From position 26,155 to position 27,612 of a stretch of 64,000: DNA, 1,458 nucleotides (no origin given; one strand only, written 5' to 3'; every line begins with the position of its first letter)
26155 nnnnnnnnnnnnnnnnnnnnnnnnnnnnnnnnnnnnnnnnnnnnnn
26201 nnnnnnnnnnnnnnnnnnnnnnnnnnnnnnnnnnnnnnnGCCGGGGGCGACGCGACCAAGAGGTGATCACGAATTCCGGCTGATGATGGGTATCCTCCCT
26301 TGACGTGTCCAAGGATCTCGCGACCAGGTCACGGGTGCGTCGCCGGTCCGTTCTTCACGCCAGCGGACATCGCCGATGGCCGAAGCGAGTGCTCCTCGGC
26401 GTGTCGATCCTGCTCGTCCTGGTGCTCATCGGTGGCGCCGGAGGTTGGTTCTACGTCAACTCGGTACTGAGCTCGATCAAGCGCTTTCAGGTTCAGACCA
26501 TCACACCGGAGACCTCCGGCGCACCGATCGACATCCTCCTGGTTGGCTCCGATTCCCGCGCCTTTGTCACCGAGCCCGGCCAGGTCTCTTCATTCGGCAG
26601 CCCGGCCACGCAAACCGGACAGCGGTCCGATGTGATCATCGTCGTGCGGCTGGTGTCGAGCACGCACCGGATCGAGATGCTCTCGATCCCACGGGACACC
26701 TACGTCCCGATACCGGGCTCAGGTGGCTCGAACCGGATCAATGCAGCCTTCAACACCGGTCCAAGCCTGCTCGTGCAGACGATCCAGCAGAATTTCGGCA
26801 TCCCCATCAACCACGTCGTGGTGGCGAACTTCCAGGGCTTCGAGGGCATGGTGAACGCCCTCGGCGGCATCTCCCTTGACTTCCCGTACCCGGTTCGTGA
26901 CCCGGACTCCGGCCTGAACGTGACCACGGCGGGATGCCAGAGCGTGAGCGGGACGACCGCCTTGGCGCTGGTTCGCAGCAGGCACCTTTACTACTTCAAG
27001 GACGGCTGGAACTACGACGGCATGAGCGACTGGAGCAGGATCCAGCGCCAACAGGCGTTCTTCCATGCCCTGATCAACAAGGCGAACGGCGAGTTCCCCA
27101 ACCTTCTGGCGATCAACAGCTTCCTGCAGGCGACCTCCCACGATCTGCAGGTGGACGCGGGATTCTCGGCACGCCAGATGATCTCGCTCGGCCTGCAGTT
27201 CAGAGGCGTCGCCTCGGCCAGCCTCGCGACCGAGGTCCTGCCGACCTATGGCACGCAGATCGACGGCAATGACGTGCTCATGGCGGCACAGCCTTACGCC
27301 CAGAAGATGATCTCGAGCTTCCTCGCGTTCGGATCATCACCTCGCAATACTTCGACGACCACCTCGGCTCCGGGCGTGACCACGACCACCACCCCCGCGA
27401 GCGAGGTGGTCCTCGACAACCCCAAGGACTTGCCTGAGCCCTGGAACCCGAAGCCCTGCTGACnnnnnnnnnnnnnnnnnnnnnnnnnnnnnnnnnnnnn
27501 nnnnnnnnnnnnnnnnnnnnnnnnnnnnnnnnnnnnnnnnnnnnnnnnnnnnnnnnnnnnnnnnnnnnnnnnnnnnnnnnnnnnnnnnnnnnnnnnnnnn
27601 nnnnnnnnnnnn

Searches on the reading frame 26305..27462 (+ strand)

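Call 32: search_protein_families(library=pfam, proteins=[window:26305-27462:+], max_evalue=0.001)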
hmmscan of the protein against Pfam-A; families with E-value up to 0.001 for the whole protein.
window:26305-27462:+ (385 aa): 1 family
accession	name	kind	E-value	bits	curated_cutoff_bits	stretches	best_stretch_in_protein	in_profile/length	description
PF03816.19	LytR_cpsA_psr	-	2.2e-34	119.2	24.6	1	107-260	1-148/150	LytR_cpsA_psr family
